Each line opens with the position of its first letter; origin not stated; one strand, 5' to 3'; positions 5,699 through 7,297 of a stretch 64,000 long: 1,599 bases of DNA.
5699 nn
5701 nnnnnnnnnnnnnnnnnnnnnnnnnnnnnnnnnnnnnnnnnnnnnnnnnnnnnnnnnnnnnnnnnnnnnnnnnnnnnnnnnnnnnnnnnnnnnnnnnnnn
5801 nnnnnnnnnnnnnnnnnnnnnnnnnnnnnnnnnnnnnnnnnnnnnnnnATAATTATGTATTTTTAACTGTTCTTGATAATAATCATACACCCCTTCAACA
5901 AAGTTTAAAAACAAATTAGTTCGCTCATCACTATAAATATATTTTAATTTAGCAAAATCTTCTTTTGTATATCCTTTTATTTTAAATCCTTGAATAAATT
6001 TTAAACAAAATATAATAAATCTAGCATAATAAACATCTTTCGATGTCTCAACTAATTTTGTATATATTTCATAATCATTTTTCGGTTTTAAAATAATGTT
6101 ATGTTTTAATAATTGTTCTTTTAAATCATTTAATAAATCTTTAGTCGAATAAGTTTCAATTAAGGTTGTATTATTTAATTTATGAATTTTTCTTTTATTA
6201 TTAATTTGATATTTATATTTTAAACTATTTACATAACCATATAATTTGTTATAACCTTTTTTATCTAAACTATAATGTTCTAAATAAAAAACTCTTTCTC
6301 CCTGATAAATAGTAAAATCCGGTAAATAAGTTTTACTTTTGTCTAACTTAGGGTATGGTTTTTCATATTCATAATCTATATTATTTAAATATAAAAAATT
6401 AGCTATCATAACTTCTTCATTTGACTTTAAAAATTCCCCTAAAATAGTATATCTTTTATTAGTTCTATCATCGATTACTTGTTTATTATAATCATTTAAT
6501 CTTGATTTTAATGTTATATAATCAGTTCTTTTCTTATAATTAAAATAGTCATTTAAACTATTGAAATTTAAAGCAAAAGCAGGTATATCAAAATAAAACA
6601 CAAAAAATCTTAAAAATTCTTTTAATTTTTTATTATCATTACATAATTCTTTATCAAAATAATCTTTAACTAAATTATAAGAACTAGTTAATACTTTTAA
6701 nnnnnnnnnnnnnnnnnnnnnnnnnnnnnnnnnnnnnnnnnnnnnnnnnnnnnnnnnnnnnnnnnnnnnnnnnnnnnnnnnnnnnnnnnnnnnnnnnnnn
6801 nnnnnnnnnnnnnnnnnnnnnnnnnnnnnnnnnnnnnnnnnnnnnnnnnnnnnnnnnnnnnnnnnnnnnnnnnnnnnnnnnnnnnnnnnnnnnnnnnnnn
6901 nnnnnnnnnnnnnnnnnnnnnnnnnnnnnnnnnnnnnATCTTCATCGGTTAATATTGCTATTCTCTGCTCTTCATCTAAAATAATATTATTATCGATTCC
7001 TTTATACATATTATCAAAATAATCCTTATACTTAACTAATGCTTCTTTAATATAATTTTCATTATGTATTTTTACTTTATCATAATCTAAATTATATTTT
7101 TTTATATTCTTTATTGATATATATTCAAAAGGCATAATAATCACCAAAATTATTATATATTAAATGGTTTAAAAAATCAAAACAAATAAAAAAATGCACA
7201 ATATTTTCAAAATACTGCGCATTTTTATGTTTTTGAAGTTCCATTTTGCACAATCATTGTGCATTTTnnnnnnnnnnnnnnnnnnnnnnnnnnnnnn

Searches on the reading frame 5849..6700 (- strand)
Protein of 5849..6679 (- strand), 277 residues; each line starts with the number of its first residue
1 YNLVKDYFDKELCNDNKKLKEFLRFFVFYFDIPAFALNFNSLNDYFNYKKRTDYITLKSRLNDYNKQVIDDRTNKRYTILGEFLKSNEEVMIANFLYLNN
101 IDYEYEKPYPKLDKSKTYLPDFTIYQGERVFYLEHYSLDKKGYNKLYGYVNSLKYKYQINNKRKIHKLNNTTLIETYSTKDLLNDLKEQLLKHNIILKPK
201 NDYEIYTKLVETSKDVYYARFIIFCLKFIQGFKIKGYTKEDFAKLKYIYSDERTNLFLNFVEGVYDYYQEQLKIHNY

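Call 37: search_protein_families(library=pfam, proteins=[window:5849-6679:-], max_evalue=10)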
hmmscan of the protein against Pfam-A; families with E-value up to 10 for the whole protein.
seq(277 aa): 0 families

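Call 38: search_solved_structures(query=window:5849-6679:-, max_evalue=10)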
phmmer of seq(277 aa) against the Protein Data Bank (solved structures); distinct sequences matched with E-value up to 10: 1.
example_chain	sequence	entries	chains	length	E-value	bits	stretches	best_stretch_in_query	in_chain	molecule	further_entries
1x2l_A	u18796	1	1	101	1.5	11.6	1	177-260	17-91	Homeobox protein Cux-2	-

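Call 53: predict_structure(alignment_id=A2)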
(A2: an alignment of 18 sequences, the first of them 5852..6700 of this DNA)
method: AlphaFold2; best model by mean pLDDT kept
length: 283 residues; sequences in the alignment: 18
mean_pLDDT: 72.3   pTM: 0.50
mean pLDDT of the five models: 72.3, 70.8, 66.6, 65.4, 63.1
residues with pLDDT >= 90: 49; 70-90: 120; 50-70: 66; < 50: 48
segments of 3 or more residues with pLDDT < 50: 1-5, 36-41, 56-82, 216-223
pLDDT, mean of each block of 10 residues (from residue 1): 48 71 70 53 54 49 38 42 55 75 87 85 85 93 79 73 89 94 85 93 84 52 57 79 88 82 84 84 63
secondary structure, 60 per line:
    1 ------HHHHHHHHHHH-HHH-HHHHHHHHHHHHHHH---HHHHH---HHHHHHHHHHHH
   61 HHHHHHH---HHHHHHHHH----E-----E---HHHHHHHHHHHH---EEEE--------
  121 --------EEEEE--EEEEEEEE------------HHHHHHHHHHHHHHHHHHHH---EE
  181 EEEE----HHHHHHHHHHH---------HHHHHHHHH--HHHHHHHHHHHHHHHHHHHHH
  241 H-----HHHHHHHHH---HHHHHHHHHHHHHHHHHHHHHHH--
elements in order: H7-17 H23-37 H41-45 H49-67 H71-79 H94-105 E109-112 E129-133 E136-143 H156-175 E179-184 H189-199 H209-217 H220-241 H247-255 H259-281

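Call 58: fold_search(model_id=the predicted structure, library=pdb)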
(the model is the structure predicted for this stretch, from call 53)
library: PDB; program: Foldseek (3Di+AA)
matches with E <= 10: 292; with E <= 0.001: 0
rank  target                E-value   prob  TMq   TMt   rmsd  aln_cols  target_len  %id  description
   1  6p4o_F                1.1e-02  0.99  0.24  0.15  12.4       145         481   14  Complex of XPB helicase with Bax1 endonuclease from Sulfurisphaera tokodaii at 3.15 Angstroms resolution (released 2020-06-03)
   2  2xi5_A                1.8e-02  0.77  0.21  0.29  12.0       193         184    9  N-terminal endonuclease domain of La Crosse virus L-protein (released 2010-10-06)
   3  9dou_A                2.2e-02  0.94  0.24  0.09   9.6       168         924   12  Taeniopygia guttata R2 retrotransposon (R2Tg) initiating target-primed reverse transcription (released 2025-05-21)
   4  5liq_B                3.4e-02  0.25  0.19  0.11  26.0       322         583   14  The structure of C160S,C508S,C578S mutant of Nt.BspD6I nicking endonuclease at 0.185 nm resolution . (released 2017-08-02)
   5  6p4o_D                3.8e-02  0.93  0.22  0.14  12.1       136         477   17  Complex of XPB helicase with Bax1 endonuclease from Sulfurisphaera tokodaii at 3.15 Angstroms resolution (released 2020-06-03)
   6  2xi5_C                4.1e-02  0.82  0.25  0.34  10.8       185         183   14  N-terminal endonuclease domain of La Crosse virus L-protein (released 2010-10-06)
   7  9nl3_A                4.3e-02  0.85  0.24  0.08  13.7       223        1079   10  Structure of R2 retrotransposon protein from Taeniopygia guttata initiating target-primed reverse transcription (released 2025-06-18)
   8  6p4o_B                5.1e-02  0.87  0.18  0.12  12.0       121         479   18  Complex of XPB helicase with Bax1 endonuclease from Sulfurisphaera tokodaii at 3.15 Angstroms resolution (released 2020-06-03)
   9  6p4w_B                5.1e-02  0.75  0.20  0.16  11.0       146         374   16  XPB helicase in a complex with truncated Bax1 from Sulfurisphaera tokodaii at 2.96 Angstrom resolution (released 2020-06-03)
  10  5liq_A                5.4e-02  0.23  0.21  0.12  26.2       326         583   12  The structure of C160S,C508S,C578S mutant of Nt.BspD6I nicking endonuclease at 0.185 nm resolution . (released 2017-08-02)
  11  7ex0_A                6.1e-02  0.60  0.22  0.30  12.1       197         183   10  Crystal structure of Ebinur Lake virus cap snatching endonuclease (K108A mutant) (released 2022-01-26)
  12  8gh6_A                6.4e-02  0.91  0.22  0.09   8.1       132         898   10  Bombyx mori R2 retrotransposon initiating target-primed reverse transcription (released 2023-04-05)
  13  5amq_A                8.1e-02  0.44  0.20  0.05   9.9       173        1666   12  Structure of the La Crosse Bunyavirus polymerase in complex with the 3' and 5' viral RNA (released 2015-06-03)
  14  6qnz_A                8.1e-02  0.20  0.20  0.12  26.6       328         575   12  Crystal structure of the site-specific DNA nickase N.BspD6I E418A Mutant (released 2020-03-04)
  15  8gy8_A                8.6e-02  0.72  0.20  0.16  10.1       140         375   21  The structure of Bax1 from Pyrococcus furiosus (released 2023-09-27)
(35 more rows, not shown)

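Call 79: search_solved_structures(query=A2, max_evalue=10)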
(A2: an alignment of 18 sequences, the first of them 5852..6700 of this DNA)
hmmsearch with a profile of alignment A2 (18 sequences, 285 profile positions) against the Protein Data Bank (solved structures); distinct sequences matched with E-value up to 10: 0.

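Call 80: search_protein_families(library=pfam, alignment_id=A2, max_evalue=1)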
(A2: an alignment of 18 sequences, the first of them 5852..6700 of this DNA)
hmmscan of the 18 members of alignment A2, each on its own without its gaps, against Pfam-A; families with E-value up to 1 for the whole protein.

A. member 1, window:5852-6700:- (283 aa): 0 families

B. families by the number of members that match (of 18 scanned): 10 families
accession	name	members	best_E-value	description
PF05367.17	Phage_endo_I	3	0.00022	Phage endonuclease I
PF13419.12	HAD_2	1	0.0099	Haloacid dehalogenase-like hydrolase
PF15518.12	L_protein_N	1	0.017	L protein N-terminus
PF09278.17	MerR-DNA-bind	1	0.031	MerR, DNA binding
PF21847.1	DUF6906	1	0.037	Domain of unknown function (DUF6906)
PF17722.6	IFTAP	1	0.06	Intraflagellar transport-associated protein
PF20713.2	DUF6826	1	0.15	Domain of unknown function (DUF6826)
PF11080.13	GhoS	1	0.19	Endoribonuclease GhoS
PF20776.3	SLS1_N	1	0.2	SLS1 protein N-terminal domain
PF20229.3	ChrB_N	1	0.24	Protein ChrB, N-terminal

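Call 87: fold_search(model_id=the predicted structure, library=viral)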
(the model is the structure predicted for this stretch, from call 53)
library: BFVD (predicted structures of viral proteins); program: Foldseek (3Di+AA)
matches with E <= 10: 717; with E <= 0.001: 21
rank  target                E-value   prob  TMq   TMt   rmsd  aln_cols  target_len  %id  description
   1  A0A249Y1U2            7.7e-06  1.00  0.30  0.26  11.0       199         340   19  (no name in the UniProt tables at hand)
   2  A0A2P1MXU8            1.2e-05  1.00  0.32  0.27  13.7       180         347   22  Uncharacterized protein [Staphylococcus phage phiSA_BS1]
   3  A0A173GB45            1.2e-05  1.00  0.34  0.21  10.4       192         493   22  (no name in the UniProt tables at hand)
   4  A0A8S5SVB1            2.4e-05  1.00  0.37  0.25  15.8       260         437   18  Uncharacterized protein [Siphoviridae sp. ctqPo10]
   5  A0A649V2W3            5.7e-05  1.00  0.31  0.47   4.6       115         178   18  DUF2726 domain-containing protein [Lactococcus phage P1048]
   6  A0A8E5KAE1            8.6e-05  1.00  0.34  0.22  16.7       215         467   20  (no name in the UniProt tables at hand)
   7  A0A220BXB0            1.4e-04  1.00  0.34  0.30   4.3       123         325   24  (no name in the UniProt tables at hand)
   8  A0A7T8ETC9            2.7e-04  1.00  0.32  0.35  13.3       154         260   21  (no name in the UniProt tables at hand)
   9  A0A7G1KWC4            2.9e-04  1.00  0.33  0.30  11.4       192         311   13  (no name in the UniProt tables at hand)
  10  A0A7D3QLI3            3.0e-04  1.00  0.34  0.30   3.6       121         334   20  (no name in the UniProt tables at hand)
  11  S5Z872                3.0e-04  1.00  0.33  0.29  10.0       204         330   16  Uncharacterized protein [Bacillus phage Troll]
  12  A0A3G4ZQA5            3.4e-04  1.00  0.32  0.19   4.2       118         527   20  DUF2726 domain-containing protein [Barrevirus sp.]
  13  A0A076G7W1            3.6e-04  1.00  0.34  0.31  12.3       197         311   16  Homing endonuclease [Bacillus phage Bobb]
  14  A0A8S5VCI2            4.3e-04  1.00  0.34  0.25  13.1       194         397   15  Restriction enzyme [Siphoviridae sp. ctDXu9]
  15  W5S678                4.5e-04  1.00  0.33  0.34  18.5       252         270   15  Group I intron putative endonuclease [Pithovirus sibericum]
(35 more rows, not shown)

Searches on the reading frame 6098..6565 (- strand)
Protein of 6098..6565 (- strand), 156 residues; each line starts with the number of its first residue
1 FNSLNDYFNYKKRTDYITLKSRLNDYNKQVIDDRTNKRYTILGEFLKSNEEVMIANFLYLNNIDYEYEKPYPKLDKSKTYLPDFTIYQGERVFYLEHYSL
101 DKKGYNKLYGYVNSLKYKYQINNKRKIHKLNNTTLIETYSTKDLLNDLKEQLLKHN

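Call 55: search_protein_representatives(protein=window:6098-6565:-)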
Query: 156 residues. Proteins with E-value up to 0.001 (for the whole library): 1515; up to 1e-10: 360; up to 1e-30: 3. The best 150 are listed.
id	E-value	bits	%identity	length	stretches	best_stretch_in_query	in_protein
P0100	3.1e-36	141.0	53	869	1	1-156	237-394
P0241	1.0e-32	129.6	50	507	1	1-151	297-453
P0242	2.0e-31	125.4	49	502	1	2-153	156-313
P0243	1.8e-30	122.3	48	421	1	2-150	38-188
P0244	2.7e-30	121.7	52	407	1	1-141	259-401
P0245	2.2e-29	118.7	50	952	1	1-155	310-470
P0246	3.0e-29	118.3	46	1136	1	3-152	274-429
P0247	2.9e-28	115.1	48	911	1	3-154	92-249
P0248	6.3e-28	114.0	46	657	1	3-144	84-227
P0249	4.2e-27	111.3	43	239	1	2-151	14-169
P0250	7.8e-27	110.4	43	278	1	2-141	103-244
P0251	4.1e-26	108.1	45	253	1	4-155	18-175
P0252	2.0e-25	105.9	44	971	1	6-141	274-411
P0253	2.5e-25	105.5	48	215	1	3-124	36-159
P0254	5.9e-25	104.3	44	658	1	1-155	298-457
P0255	6.0e-25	104.3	44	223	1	19-149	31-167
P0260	4.4e-23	98.3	43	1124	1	2-153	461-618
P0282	1.5e-19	86.8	42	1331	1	4-155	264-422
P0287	7.6e-19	84.5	36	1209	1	4-155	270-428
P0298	7.7e-17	78.0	44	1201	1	1-142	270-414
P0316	9.9e-16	74.4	45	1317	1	1-152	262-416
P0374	7.8e-14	68.2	42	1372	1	3-143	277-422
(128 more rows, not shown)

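Call 56: search_protein_families(library=pfam, proteins=[P0246, P0260, P0282, P0287, P0298, P0316, P0374, P0249, P0251, P0255], max_evalue=0.001)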
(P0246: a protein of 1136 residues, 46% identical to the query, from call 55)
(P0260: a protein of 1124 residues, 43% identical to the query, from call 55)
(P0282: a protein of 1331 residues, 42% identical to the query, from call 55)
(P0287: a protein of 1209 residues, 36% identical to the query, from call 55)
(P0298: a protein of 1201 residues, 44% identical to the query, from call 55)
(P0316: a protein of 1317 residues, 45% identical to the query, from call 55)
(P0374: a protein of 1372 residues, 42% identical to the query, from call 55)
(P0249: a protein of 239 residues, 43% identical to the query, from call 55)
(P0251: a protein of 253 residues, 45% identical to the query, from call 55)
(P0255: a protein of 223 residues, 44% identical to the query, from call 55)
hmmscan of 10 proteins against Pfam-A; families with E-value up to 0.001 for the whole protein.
P0246 (1136 aa): 9 families
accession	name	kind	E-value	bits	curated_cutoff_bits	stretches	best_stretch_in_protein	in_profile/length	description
PF00580.27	UvrD-helicase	-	2.1e-50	172.4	23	1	135-599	1-269/271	UvrD/REP helicase N-terminal domain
PF13245.12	AAA_19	-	4.7e-21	75.8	25.1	1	143-585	5-133/134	AAA domain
PF13361.12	UvrD_C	-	2.9e-15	57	25.6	1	488-807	139-347/350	UvrD-like helicase C-terminal domain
PF09382.16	RQC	-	2.4e-14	53.5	23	1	1011-1108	4-99/114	RQC domain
PF13604.12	AAA_30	-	3e-09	37.3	27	1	135-200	2-67/191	AAA domain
PF13538.12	UvrD_C_2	-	4.7e-08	33.2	27.4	0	783-806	27-52/52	UvrD-like helicase C-terminal domain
PF01443.25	Viral_helicase1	-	1.4e-06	28.7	21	0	523-637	40-150/228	Viral superfamily 1 RNA helicase core domain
PF13086.12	AAA_11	-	4.2e-05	23.9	27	1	143-276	13-119/257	AAA domain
PF01396.24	Zn_ribbon_Top1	-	0.00018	21.6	32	1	891-916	3-27/39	Topoisomerase DNA binding C4 zinc finger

P0260 (1124 aa): 9 families
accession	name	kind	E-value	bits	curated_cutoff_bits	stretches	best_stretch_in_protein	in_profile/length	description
PF00580.27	UvrD-helicase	-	1.2e-44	153.5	23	1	323-786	1-268/271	UvrD/REP helicase N-terminal domain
PF13245.12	AAA_19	-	5.6e-19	69.1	25.1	1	329-773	3-133/134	AAA domain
PF00570.28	HRDC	-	5.3e-16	58.8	23.8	1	158-223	2-67/68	HRDC domain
PF13361.12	UvrD_C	-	5.5e-14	52.8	25.6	1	688-989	154-347/350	UvrD-like helicase C-terminal domain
PF13538.12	UvrD_C_2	-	2.3e-08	34.2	27.4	0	968-987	32-51/52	UvrD-like helicase C-terminal domain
PF01396.24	Zn_ribbon_Top1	-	7.4e-08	32.5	32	1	1072-1112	2-36/39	Topoisomerase DNA binding C4 zinc finger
PF13604.12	AAA_30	-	2.2e-07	31.3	27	0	323-388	2-67/191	AAA domain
PF13086.12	AAA_11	-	7.1e-06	26.4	27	1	330-464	12-119/257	AAA domain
PF01443.25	Viral_helicase1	-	4.4e-05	23.8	21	0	919-988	179-227/228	Viral superfamily 1 RNA helicase core domain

P0282 (1331 aa): 8 families
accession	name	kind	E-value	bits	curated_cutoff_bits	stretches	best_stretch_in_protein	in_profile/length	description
PF00580.27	UvrD-helicase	-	3.7e-48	165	23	1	125-589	1-269/271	UvrD/REP helicase N-terminal domain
PF13245.12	AAA_19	-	1.5e-20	74.2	25.1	1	134-575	8-133/134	AAA domain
PF13361.12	UvrD_C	-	2.4e-13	50.7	25.6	1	724-795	287-346/350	UvrD-like helicase C-terminal domain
PF09382.16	RQC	-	6.2e-12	45.8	23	1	993-1089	13-106/114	RQC domain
PF13538.12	UvrD_C_2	-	8.6e-08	32.4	27.4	1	768-795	25-52/52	UvrD-like helicase C-terminal domain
PF01443.25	Viral_helicase1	-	2.7e-06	27.8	21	0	762-795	193-227/228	Viral superfamily 1 RNA helicase core domain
PF13604.12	AAA_30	-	0.00013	22.2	27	0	125-190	2-67/191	AAA domain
PF13086.12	AAA_11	-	0.00056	20.2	27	0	126-191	3-74/257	AAA domain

P0287 (1209 aa): 8 families
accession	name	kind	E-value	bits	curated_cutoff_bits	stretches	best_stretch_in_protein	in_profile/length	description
PF00580.27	UvrD-helicase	-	1.4e-45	156.5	23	1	131-596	2-270/271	UvrD/REP helicase N-terminal domain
PF13245.12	AAA_19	-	7.4e-22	78.4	25.1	1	142-581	11-133/134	AAA domain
PF00570.28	HRDC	-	6.3e-18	64.9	23.8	1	1141-1206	3-68/68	HRDC domain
PF13361.12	UvrD_C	-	1.2e-10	41.8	25.6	1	755-827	286-346/350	UvrD-like helicase C-terminal domain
PF13538.12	UvrD_C_2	-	2.8e-07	30.7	27.4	0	806-826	31-51/52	UvrD-like helicase C-terminal domain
PF01443.25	Viral_helicase1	-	5.1e-07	30.2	21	0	796-827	195-227/228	Viral superfamily 1 RNA helicase core domain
PF13604.12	AAA_30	-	8.1e-06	26.1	27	0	135-195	10-67/191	AAA domain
PF13086.12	AAA_11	-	1.2e-05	25.7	27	1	132-203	7-82/257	AAA domain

P0298 (1201 aa): 8 families
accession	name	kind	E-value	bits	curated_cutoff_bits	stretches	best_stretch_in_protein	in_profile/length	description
PF00580.27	UvrD-helicase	-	4.4e-41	141.8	23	2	131-473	1-202/271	UvrD/REP helicase N-terminal domain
PF13245.12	AAA_19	-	2.4e-24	86.4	25.1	1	135-588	1-133/134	AAA domain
PF01396.24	Zn_ribbon_Top1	-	3.6e-19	68.7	32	2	827-863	2-35/39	Topoisomerase DNA binding C4 zinc finger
PF13361.12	UvrD_C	-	1.1e-14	55.1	25.6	1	722-796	286-348/350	UvrD-like helicase C-terminal domain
PF13538.12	UvrD_C_2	-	3.8e-08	33.5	27.4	0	769-794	27-52/52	UvrD-like helicase C-terminal domain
PF13604.12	AAA_30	-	1.7e-07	31.6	27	0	131-196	2-67/191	AAA domain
PF01443.25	Viral_helicase1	-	7.7e-05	23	21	0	543-664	58-176/228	Viral superfamily 1 RNA helicase core domain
PF13086.12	AAA_11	-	0.00041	20.6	27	0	132-340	3-147/257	AAA domain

P0316 (1317 aa): 8 families
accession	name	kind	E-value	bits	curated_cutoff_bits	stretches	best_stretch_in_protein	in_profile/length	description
PF00580.27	UvrD-helicase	-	4.2e-47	161.5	23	2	124-217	1-98/271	UvrD/REP helicase N-terminal domain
PF13245.12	AAA_19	-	2.9e-26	92.7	25.1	1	128-580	1-133/134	AAA domain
PF01396.24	Zn_ribbon_Top1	-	4e-23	81.4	32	2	863-899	3-39/39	Topoisomerase DNA binding C4 zinc finger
PF13361.12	UvrD_C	-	7.5e-16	58.9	25.6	1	711-786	283-346/350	UvrD-like helicase C-terminal domain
PF13538.12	UvrD_C_2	-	4.3e-08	33.3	27.4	0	761-786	27-52/52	UvrD-like helicase C-terminal domain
PF13604.12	AAA_30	-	9.3e-08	32.5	27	1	124-204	2-76/191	AAA domain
PF01443.25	Viral_helicase1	-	4.1e-06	27.2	21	0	683-785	143-226/228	Viral superfamily 1 RNA helicase core domain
PF00270.35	DEAD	-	0.00047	20.4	26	0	133-199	11-77/167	DEAD/DEAH box helicase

P0374 (1372 aa): 12 families
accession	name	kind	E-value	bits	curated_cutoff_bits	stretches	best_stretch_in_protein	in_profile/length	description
PF00580.27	UvrD-helicase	-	2.7e-51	175.3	23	2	138-247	4-123/271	UvrD/REP helicase N-terminal domain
PF12796.13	Ank_2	-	1.1e-28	100.1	27.3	3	1253-1342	5-89/90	Ankyrin repeats (3 copies)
PF13857.12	Ank_5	-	8e-23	80.7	27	3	1269-1315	6-52/56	Ankyrin repeats (many copies)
PF00023.36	Ank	-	3.8e-22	77.6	21.1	1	1279-1308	2-31/33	Ankyrin repeat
PF13245.12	AAA_19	-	2.7e-21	76.6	25.1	1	139-599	1-133/134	AAA domain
PF13637.12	Ank_4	-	1.7e-20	73.1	22.7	1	1285-1321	3-39/50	Ankyrin repeats (many copies)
PF01396.24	Zn_ribbon_Top1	-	9.3e-17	61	32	2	825-860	3-36/39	Topoisomerase DNA binding C4 zinc finger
PF13361.12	UvrD_C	-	8.6e-15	55.4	25.6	1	716-788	285-345/350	UvrD-like helicase C-terminal domain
PF13606.12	Ank_3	-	1.5e-13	49.8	22.3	0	1279-1307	2-30/30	Ankyrin repeat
PF13604.12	AAA_30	-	1.6e-08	34.9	27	1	142-199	9-66/191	AAA domain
PF13538.12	UvrD_C_2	-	5e-08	33.1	27.4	1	764-788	27-51/52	UvrD-like helicase C-terminal domain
PF01443.25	Viral_helicase1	-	8.4e-08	32.7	21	0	547-784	52-222/228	Viral superfamily 1 RNA helicase core domain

P0249 (239 aa): 0 families

P0251 (253 aa): 0 families

P0255 (223 aa): 4 families
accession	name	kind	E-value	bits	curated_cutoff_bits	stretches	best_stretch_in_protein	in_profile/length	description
PF13248.11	Zn_ribbon_3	-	1.4e-06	28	27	1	3-25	2-24/26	zinc-ribbon domain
PF13240.11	Zn_Ribbon_1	-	6.8e-06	26.1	25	1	5-24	1-20/23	zinc-ribbon domain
PF12773.13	DZR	-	0.00034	21.2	27.3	1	6-25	1-20/45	Double zinc ribbon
PF05367.17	Phage_endo_I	-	0.00041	20.4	29.1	1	54-103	11-61/149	Phage endonuclease I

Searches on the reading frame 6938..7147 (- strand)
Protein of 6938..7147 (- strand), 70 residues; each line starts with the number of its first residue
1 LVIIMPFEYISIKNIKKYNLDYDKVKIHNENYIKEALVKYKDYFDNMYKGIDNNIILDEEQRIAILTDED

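Call 37: search_protein_families(library=pfam, proteins=[window:6938-7147:-], max_evalue=10)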
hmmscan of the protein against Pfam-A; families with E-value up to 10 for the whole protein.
seq(70 aa): 1 family
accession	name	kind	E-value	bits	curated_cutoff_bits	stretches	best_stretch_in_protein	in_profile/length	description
PF19184.5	DUF5866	-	0.0033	17.6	25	1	10-63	2-52/74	Family of unknown function (DUF5866)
